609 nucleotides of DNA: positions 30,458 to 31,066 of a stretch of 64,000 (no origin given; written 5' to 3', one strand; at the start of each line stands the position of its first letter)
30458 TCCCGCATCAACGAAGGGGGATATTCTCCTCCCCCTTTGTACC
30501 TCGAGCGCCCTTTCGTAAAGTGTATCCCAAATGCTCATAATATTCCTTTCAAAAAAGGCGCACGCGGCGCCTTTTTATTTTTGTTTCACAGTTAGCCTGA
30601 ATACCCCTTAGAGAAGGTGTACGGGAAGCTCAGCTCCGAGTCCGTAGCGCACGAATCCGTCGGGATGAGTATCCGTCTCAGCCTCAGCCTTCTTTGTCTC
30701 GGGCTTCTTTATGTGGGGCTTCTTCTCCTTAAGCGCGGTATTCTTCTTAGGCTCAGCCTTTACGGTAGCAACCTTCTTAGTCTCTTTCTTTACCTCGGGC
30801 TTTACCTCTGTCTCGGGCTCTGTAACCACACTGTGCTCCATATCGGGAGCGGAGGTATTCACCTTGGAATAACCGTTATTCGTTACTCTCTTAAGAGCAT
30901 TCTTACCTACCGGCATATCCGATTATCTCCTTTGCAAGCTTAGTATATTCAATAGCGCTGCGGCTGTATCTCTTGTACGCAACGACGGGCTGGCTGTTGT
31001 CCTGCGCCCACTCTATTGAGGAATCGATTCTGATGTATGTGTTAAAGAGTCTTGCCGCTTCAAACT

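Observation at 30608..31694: ParA ATPase plus a Lys-rich disordered protein translationally coupled to the end of the BMC operon: candidate microcompartment positioning system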

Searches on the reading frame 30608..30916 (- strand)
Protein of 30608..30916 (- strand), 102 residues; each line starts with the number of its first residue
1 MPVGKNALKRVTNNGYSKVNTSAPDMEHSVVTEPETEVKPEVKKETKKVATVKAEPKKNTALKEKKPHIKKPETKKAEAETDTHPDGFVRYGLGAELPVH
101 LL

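Call 5: search_protein_families(library=pfam, proteins=[window:30608-30916:-], max_evalue=0.01)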
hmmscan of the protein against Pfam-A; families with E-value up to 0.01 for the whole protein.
window:30608-30916:- (102 aa): 0 families

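Call 6: search_protein_families(library=ncbifam, proteins=[window:30608-30916:-], max_evalue=0.01)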
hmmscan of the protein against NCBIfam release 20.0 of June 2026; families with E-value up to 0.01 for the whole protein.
window:30608-30916:- (102 aa): 0 families

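Call 8: find_homologous_proteins(query=window:30608-30916:-, max_evalue=0.01)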
Query window:30608-30916:- (102 aa): 167 proteins with E <= 0.01 among 189 candidates; the best 120 are listed.
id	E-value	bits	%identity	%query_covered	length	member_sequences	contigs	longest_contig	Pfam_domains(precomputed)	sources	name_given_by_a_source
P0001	1.2e-57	210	100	100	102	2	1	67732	-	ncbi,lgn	-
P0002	2.8e-45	171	84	100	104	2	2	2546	-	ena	-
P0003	1.3e-44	169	83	100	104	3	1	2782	-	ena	-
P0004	2.6e-44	168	84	100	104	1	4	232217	-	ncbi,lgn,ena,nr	ncbi:MAG: hypothetical protein IJW53_03270 [Clostridia bacterium]|nr:hypothetical protein [Clostridi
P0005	5.9e-44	167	82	100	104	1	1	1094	-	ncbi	-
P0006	2.8e-43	164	83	100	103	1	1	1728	-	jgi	jgi:hypothetical protein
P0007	9.2e-43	163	81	100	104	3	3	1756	-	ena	-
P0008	1.3e-42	162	75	100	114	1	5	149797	-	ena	-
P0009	2.0e-42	162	84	100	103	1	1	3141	-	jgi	jgi:hypothetical protein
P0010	1.5e-40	156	78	100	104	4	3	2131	-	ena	-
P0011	2.7e-40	155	69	100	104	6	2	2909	-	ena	-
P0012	6.7e-40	154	78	100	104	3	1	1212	-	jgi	jgi:hypothetical protein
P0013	1.3e-38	149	77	100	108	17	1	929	-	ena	-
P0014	1.5e-36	143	74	100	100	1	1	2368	-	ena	-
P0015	5.7e-35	138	73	100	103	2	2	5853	-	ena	-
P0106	2.4e-21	94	58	100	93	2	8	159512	-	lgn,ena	-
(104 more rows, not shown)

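Call 15: find_related_loci(query=A1, collection=genome_contigs, flank=10000)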
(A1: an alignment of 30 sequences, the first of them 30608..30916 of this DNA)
Query A1 (102 aa) in genome_contigs; peptide patterns used: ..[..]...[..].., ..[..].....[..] (x = any residue, [..] = any of these).
27 stretches matched a pattern; 19 encode a relative of the query (tblastn E <= 1e-3); 19 distinct loci.
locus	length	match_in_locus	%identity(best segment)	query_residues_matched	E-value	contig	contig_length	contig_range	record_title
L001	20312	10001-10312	84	1-102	9e-42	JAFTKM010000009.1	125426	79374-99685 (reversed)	MAG: Clostridia bacterium isolate RGIG3901 Roe_deer_Cecum-2__c1213, whole genome shotgun sequence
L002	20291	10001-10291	66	1-102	3e-36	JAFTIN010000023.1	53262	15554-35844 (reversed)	MAG: Clostridia bacterium isolate RGIG3850 Roe_deer_Cecum-1__c201146, whole genome shotgun sequence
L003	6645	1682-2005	58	1-102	6e-32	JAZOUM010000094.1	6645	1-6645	MAG: Eubacteriales bacterium isolate T1900045532_YK20190226.MAGScoT_cleanbin_000047 SGB_7737_k141_1144942, whole genome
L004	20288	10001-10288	64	1-102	4e-31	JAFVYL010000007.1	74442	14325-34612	MAG: Clostridia bacterium isolate RGIG5509 Sheep_Colon.Co__c730985, whole genome shotgun sequence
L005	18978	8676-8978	66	1-102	1e-29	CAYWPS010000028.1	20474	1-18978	MAG TPA_asm: uncultured Ruminococcus sp. isolate SRP315200_co1_780 genome assembly, contig: NODE_4713_length_20474_cov_2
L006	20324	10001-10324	57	1-102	1e-28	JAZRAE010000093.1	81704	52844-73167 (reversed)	MAG: Eubacteriales bacterium isolate T1900045144_TC20190138.MAGScoT_cleanbin_000022 SGB_4934_k141_1176484, whole genome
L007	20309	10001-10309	48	1-102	2e-20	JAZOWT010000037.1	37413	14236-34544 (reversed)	MAG: Eubacteriales bacterium isolate T1900045517_YK20190211.MAGScoT_cleanbin_000029 SGB_7632_k141_1590437, whole genome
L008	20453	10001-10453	37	1-102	9e-16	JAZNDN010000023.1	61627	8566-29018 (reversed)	MAG: Eubacteriales bacterium isolate T1900044726_TS20190192.MAGScoT_cleanbin_000069 SGB_1956_k141_4534219, whole genome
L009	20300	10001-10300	44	1-102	1e-15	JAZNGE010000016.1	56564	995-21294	MAG: Eubacteriales bacterium isolate T1900044708_TS20190174.MAGScoT_cleanbin_000025 SGB_1822_k141_1645176, whole genome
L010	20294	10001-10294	54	1-102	8e-23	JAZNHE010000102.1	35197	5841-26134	MAG: Eubacteriales bacterium isolate T1900044696_TS20190162.MAGScoT_cleanbin_000025 SGB_1778_k141_2100092, whole genome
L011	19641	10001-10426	38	1-102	1e-14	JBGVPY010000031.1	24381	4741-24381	MAG: Eubacteriales bacterium isolate fecal_MAG_177 fecal_MAG_177_contig_0031, whole genome shotgun sequence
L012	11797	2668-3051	36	1-102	3e-14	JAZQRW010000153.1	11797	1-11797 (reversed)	MAG: Eubacteriales bacterium isolate T1900045223_TC20190219.MAGScoT_cleanbin_000014 SGB_5379_k141_2156619, whole genome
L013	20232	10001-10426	35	1-102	7e-14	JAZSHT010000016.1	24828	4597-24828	MAG: Eubacteriales bacterium isolate T1900044574_TS20190040.MAGScoT_cleanbin_000048 SGB_476_k141_152198, whole genome sh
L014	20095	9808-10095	41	1-102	1e-13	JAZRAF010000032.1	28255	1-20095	MAG: Eubacteriales bacterium isolate T1900045144_TC20190138.MAGScoT_cleanbin_000020 SGB_4933_k141_2101295, whole genome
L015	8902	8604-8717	73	1-41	2e-13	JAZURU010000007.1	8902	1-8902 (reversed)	MAG: Candidatus Scatosoma sp. isolate T1900044850_TS20190316.MAGScoT_cleanbin_000082 SGB_3007_k141_2656905, whole genome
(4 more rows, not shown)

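Call 40: search_protein_representatives(alignment_id=A1)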
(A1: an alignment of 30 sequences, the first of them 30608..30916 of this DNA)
Query: 30 sequences, 97 profile positions. Proteins with E-value up to 0.001 (for the whole library): 266; up to 1e-10: 218; up to 1e-30: 5. The best 150 are listed.
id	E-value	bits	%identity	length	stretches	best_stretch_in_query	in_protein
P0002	3.6e-40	152.9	-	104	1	1-97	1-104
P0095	1.6e-36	141.2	-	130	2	1-71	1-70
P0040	3.1e-35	137.1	-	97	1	1-97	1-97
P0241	2.4e-34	134.2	-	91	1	1-97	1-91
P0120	1.9e-32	128.2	-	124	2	1-72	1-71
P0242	8.9e-29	116.4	-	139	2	1-69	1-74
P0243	8.3e-27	110.1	-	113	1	1-97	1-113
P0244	8.4e-26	106.9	-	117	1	1-97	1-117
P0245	1.2e-25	106.4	-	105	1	1-97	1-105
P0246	1.4e-25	106.2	-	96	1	1-97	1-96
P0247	4.5e-25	104.5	-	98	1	1-97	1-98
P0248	3.9e-24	101.5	-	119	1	1-97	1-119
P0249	4.9e-24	101.2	-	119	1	1-97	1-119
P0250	6.1e-24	100.9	-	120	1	1-97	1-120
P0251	6.9e-24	100.7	-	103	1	1-97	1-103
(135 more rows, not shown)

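Call 42: predict_structure(alignment_id=A1)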
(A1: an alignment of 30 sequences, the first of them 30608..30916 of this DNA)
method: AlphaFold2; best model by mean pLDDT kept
length: 102 residues; sequences in the alignment: 30
mean_pLDDT: 61.5   pTM: 0.12
mean pLDDT of the five models: 61.5, 55.9, 55.9, 54.3, 53.8
residues with pLDDT >= 90: 0; 70-90: 19; 50-70: 71; < 50: 12
segments of 3 or more residues with pLDDT < 50: 46-50
pLDDT, mean of each block of 10 residues (from residue 1): 63 61 68 53 47 55 67 68 61 71 64
secondary structure, 60 per line:
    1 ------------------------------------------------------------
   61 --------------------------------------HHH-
elements in order:

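Call 47: find_related_loci(query=A2, collection=metagenome_contigs, flank=10000)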
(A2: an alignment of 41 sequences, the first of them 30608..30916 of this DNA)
Query A2 (102 aa) in metagenome_contigs; peptide patterns used: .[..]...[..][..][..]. (x = any residue, [..] = any of these).
129 stretches matched a pattern; 37 encode a relative of the query (tblastn E <= 1e-3); 37 distinct loci.
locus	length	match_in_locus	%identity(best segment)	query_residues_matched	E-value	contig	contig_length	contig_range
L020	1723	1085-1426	53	1-102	8e-31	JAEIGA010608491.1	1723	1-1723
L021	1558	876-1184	58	1-102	1e-29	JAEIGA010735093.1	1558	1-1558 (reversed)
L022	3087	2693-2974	50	1-102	6e-23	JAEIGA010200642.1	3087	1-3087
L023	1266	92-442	43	1-102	2e-19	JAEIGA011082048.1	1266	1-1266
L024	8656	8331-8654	44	1-98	3e-19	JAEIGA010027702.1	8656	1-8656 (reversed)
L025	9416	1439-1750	46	1-100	8e-18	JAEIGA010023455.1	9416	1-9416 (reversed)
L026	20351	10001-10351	40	1-102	1e-17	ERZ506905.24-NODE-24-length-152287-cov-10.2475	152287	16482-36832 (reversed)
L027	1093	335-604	45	1-102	8e-18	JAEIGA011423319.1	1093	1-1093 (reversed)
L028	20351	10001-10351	40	1-102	1e-17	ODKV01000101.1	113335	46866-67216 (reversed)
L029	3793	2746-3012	41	1-102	2e-16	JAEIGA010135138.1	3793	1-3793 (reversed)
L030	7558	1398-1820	37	1-102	2e-16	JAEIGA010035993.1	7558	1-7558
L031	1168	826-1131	39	1-102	6e-16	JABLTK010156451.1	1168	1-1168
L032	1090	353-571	49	1-85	9e-16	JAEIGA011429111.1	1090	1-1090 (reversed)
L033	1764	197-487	41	1-102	1e-15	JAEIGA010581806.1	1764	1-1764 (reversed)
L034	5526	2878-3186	44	1-102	3e-15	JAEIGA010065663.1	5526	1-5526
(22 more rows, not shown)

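Call 63: search_solved_structures(query=A2, max_evalue=10)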
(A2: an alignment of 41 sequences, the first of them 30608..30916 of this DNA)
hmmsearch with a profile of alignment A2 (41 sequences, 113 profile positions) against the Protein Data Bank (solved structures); distinct sequences matched with E-value up to 10: 1.
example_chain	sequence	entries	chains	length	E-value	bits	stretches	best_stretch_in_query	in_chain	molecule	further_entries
7o4h_A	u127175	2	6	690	0.61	14.4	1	38-101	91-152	cGMP-gated cation channel alpha-1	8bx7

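Call 64: search_protein_families(library=phrogs, proteins=[window:30608-30916:-], max_evalue=0.01)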
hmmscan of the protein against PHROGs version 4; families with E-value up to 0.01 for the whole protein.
window:30608-30916:- (102 aa): 0 families

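Call 73: find_encoding_contigs(protein=P0106, flank=10000, max_places=2)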
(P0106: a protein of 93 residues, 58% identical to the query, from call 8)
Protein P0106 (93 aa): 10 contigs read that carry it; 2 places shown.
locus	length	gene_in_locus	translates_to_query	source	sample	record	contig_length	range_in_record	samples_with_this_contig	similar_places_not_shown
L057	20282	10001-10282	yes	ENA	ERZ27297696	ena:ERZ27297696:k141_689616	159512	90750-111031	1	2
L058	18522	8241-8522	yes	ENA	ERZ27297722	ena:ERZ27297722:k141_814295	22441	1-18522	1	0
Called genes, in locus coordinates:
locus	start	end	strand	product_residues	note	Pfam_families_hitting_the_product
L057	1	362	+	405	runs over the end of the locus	PF08240:ADH_N, PF16912:Glu_dehyd_C, PF00107:ADH_zinc_N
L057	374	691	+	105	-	PF00936:BMC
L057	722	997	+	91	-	PF00936:BMC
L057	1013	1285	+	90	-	PF00936:BMC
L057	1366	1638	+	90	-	PF00936:BMC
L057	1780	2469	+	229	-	PF06130:PTAC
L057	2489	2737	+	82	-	PF03319:EutN_CcmL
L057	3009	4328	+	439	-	PF01512:Complex1_51K, PF10531:SLBB (faint), PF13534:Fer4_17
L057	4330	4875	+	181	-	PF00936:BMC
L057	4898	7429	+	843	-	PF02901:PFL-like, PF01228:Gly_radical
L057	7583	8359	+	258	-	PF13353:Fer4_12, PF04055:Radical_SAM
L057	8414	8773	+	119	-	PF00936:BMC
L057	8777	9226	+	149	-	PF00009:GTP_EFTU (faint), PF10662:PduV-EutP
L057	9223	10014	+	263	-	PF00142:Fer4_NifH (weak), PF01656:CbiA, PF02374:ArsA_ATPase (weak), PF06564:CBP_BcsQ (weak), PF09140:MipZ, PF10609:ParA, PF13614:AAA_31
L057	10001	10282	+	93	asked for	-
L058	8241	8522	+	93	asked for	-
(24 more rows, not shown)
